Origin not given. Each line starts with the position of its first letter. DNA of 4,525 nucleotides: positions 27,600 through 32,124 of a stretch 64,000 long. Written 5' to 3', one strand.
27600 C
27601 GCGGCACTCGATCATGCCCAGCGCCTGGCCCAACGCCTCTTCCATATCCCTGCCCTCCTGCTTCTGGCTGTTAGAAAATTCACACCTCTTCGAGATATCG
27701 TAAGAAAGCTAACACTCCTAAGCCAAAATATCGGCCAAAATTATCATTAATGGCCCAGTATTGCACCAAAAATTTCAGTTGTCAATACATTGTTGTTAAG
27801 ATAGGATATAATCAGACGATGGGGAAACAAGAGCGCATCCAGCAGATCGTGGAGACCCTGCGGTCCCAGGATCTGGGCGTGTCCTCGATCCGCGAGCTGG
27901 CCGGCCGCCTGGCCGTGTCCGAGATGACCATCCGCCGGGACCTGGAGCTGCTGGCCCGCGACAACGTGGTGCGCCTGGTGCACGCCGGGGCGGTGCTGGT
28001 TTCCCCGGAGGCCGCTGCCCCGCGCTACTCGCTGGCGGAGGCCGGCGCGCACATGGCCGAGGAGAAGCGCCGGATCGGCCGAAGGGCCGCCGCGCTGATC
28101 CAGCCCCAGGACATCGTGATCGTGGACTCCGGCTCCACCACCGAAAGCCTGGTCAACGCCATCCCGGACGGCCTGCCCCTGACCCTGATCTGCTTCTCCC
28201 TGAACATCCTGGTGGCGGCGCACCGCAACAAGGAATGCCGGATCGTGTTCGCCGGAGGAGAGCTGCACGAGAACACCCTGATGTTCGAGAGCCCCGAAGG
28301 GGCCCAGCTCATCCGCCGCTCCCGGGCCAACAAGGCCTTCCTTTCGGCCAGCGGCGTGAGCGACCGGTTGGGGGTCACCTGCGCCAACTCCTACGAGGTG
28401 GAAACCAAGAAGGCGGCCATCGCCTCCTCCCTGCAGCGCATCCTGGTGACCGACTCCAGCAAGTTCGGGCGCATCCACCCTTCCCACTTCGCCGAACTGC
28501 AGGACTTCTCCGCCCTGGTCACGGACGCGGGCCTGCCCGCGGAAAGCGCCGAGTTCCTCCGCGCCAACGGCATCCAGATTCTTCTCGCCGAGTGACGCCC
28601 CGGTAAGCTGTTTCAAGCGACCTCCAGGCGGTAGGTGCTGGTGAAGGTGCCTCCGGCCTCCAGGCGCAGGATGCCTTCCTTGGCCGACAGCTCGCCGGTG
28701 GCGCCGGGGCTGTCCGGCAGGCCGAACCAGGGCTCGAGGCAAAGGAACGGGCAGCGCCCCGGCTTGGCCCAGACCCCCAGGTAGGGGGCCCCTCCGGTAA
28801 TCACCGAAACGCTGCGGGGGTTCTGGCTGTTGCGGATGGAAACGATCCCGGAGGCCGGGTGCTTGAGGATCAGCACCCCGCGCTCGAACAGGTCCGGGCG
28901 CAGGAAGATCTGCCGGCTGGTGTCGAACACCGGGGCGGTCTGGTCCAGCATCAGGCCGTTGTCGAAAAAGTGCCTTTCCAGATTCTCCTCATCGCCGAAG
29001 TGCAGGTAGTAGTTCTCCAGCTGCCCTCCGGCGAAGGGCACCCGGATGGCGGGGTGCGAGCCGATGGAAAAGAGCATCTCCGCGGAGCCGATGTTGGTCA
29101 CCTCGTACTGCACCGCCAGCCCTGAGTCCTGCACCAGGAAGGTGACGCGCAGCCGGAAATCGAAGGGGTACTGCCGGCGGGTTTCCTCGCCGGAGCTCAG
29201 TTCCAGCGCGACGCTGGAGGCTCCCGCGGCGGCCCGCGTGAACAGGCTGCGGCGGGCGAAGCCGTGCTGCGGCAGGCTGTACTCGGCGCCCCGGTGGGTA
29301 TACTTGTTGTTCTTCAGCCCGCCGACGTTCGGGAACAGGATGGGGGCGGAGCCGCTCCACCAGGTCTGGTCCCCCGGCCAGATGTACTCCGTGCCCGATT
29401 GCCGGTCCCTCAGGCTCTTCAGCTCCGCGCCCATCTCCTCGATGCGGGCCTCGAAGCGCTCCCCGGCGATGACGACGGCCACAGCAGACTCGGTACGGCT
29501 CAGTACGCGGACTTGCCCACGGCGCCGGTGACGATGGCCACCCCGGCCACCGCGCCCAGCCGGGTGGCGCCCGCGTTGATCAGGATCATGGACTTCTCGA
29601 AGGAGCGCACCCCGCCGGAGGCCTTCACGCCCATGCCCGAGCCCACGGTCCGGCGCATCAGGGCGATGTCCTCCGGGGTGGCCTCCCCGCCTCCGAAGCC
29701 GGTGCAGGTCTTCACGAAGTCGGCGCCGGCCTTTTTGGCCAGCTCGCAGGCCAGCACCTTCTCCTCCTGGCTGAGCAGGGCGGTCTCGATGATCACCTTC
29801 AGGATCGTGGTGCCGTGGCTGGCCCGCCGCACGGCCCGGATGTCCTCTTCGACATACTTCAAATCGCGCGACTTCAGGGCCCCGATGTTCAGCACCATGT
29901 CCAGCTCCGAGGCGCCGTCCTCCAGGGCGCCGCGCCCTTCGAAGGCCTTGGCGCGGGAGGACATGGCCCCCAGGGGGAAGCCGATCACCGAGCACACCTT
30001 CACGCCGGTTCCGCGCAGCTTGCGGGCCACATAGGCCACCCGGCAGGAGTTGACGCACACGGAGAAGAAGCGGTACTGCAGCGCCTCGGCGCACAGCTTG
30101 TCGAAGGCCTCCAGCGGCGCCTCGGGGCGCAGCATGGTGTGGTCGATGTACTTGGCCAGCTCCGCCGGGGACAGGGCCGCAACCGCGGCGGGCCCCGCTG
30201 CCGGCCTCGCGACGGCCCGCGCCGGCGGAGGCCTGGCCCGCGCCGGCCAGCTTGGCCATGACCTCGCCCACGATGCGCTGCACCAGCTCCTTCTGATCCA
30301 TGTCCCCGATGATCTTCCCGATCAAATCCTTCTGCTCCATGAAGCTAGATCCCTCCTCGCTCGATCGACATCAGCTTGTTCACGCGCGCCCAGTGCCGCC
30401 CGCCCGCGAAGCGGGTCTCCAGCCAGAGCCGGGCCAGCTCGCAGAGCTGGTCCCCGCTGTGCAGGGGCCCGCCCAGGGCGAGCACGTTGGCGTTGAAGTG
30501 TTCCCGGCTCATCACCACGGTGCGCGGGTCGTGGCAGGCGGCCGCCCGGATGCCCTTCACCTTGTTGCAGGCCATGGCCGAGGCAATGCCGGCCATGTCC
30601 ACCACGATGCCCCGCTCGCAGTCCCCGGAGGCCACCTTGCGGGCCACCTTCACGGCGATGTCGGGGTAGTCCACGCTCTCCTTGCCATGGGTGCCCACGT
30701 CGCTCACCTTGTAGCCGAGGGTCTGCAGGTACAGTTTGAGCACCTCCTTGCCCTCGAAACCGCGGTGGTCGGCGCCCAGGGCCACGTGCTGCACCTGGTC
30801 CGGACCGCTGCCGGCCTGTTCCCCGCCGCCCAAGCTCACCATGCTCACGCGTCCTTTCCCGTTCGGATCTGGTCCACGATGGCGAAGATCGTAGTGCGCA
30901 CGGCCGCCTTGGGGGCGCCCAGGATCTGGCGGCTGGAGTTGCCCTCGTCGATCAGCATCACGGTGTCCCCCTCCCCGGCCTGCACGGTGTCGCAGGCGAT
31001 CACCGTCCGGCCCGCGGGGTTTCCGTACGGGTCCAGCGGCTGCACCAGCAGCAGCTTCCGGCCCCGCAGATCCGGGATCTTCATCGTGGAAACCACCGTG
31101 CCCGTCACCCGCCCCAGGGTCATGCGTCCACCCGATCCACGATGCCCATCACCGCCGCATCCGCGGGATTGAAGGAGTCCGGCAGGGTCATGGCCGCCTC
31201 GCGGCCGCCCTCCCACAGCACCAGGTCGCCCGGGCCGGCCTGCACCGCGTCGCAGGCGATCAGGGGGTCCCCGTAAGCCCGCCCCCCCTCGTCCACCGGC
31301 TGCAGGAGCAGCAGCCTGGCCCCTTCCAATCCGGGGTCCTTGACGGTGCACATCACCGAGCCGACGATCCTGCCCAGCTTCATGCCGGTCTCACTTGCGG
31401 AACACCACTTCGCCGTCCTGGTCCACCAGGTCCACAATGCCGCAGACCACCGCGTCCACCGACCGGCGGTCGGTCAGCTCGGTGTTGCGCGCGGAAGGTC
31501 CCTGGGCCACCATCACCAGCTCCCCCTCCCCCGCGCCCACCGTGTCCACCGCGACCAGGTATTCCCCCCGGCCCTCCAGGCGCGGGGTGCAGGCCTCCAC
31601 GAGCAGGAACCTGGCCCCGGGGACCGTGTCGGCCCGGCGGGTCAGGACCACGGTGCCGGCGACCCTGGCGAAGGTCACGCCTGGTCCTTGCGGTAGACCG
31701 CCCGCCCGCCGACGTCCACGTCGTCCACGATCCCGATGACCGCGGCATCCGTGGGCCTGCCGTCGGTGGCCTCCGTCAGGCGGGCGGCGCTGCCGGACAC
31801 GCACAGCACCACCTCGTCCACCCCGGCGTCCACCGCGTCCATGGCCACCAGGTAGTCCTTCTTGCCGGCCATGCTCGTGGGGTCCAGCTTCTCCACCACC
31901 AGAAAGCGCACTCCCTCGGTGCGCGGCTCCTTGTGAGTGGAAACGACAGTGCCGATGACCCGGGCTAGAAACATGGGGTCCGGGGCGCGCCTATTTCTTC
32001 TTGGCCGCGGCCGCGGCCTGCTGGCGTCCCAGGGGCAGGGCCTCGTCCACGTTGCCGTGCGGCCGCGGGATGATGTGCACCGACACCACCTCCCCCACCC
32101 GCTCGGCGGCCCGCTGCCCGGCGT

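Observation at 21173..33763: Two DERA/RpiB-type (SPU-like) microcompartment loci in tandem, only one with an aldehyde dehydrogenase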

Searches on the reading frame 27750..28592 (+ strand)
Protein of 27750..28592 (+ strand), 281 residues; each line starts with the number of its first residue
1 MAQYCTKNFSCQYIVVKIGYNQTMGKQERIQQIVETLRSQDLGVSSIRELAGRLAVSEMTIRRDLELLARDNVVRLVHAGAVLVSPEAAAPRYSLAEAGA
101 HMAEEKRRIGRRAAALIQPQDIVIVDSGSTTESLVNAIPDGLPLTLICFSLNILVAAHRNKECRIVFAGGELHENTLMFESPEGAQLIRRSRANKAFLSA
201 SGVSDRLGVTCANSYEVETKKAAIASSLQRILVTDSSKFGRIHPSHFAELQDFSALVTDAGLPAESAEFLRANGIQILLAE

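Call 39: find_related_loci(query=window:27750-28592:+, collection=metagenome_contigs, flank=10000)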
Query window:27750-28592:+ (281 aa) in metagenome_contigs; peptide patterns used: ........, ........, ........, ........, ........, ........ (x = any residue, [..] = any of these).
600 stretches matched a pattern (row limit reached: there are more); 555 encode a relative of the query (tblastn E <= 1e-3); the best 80 are kept; 80 distinct loci.
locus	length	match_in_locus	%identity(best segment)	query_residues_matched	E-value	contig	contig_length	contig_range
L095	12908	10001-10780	88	24-281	4e-150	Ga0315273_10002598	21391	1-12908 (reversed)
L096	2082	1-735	89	37-281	7e-156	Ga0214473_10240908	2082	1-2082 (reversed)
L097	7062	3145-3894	56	26-277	1e-93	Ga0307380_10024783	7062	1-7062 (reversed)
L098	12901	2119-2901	50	21-279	2e-84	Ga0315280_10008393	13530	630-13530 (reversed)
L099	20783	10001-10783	49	21-280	4e-83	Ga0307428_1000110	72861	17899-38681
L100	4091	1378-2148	50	25-280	3e-83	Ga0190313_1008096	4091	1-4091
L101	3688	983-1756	48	25-279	1e-82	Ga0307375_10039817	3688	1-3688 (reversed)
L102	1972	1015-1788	47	24-280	7e-86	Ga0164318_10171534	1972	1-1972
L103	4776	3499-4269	49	25-280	3e-82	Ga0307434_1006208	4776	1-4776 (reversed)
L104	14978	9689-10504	47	9-280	8e-82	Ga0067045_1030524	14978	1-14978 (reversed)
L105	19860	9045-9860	48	9-280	5e-82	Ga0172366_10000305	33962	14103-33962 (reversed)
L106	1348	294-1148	53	3-280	4e-87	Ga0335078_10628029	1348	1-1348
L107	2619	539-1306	50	26-280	9e-82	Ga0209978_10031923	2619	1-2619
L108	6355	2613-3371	48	26-277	9e-80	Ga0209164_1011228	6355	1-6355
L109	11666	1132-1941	46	10-278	7e-80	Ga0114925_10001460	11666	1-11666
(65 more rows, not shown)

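Call 53: search_protein_families(library=pfam, proteins=[window:27819-28592:+])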
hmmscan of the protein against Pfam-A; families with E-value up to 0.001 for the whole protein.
window:27819-28592:+ (258 aa): 4 families
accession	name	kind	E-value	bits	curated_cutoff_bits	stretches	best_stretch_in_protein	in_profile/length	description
PF00455.28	DeoRC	-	1.3e-43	149.1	31.8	1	80-236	3-159/160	DeoR C terminal sensor domain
PF08220.18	HTH_DeoR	-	1.1e-11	44.7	21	1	6-63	1-56/57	DeoR-like helix-turn-helix domain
PF08279.18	HTH_11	-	5.6e-07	29.8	25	1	6-48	1-42/55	HTH domain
PF00392.27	GntR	-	0.00033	20.7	27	1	23-61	26-64/64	Bacterial regulatory proteins, gntR family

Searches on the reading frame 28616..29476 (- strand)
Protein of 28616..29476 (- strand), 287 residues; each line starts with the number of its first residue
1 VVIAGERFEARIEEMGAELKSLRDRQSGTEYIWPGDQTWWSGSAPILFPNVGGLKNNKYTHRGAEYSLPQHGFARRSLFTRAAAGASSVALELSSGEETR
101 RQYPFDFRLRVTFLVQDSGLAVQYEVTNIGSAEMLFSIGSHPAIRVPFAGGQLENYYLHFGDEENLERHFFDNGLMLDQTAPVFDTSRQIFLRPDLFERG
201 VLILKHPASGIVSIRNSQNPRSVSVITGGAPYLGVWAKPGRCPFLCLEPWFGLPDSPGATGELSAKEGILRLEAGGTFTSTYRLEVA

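Call 53: search_protein_families(library=pfam, proteins=[window:28616-29476:-])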
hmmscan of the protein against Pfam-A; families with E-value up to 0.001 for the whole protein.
window:28616-29476:- (287 aa): 1 family
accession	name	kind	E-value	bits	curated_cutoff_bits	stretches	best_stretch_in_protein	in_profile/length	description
PF01263.26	Aldose_epim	-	1.8e-24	87.1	27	1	5-255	8-282/299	Aldose 1-epimerase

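Call 54: search_protein_families(library=ncbifam, proteins=[window:28616-29476:-])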
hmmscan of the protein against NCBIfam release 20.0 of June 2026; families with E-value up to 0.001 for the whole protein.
window:28616-29476:- (287 aa): 0 families

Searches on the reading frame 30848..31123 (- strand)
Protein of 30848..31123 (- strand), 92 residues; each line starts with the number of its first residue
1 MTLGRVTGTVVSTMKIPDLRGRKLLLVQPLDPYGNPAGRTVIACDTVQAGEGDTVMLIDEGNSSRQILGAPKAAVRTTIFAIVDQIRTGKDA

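Call 9: search_protein_families(library=pfam, proteins=[window:30848-31123:-])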
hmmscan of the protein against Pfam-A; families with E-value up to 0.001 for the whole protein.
seq(92 aa): 1 family
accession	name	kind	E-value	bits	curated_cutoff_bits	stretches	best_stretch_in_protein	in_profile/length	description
PF03319.19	EutN_CcmL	-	8.6e-26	90.7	25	1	1-84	1-83/83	Ethanolamine utilisation protein EutN/carboxysome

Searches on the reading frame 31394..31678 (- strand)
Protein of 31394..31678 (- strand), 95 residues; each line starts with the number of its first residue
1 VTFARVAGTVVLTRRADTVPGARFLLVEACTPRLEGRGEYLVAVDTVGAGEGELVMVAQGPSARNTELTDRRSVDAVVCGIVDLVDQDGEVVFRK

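Call 9: search_protein_families(library=pfam, proteins=[window:31394-31678:-])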
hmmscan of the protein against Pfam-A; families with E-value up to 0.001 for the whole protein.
seq(95 aa): 1 family
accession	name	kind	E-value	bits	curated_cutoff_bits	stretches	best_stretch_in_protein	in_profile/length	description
PF03319.19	EutN_CcmL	-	5.6e-24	84.9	25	1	3-83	3-83/83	Ethanolamine utilisation protein EutN/carboxysome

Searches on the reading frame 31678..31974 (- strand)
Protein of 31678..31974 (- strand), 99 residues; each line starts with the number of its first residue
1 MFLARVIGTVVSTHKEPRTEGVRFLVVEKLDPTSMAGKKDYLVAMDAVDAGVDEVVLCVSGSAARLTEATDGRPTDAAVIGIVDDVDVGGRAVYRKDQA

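Call 9: search_protein_families(library=pfam, proteins=[window:31678-31974:-])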
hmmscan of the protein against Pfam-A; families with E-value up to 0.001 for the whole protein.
seq(99 aa): 1 family
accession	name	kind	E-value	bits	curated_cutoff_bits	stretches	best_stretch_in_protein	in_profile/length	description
PF03319.19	EutN_CcmL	-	1.5e-26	93.1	25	1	1-84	1-83/83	Ethanolamine utilisation protein EutN/carboxysome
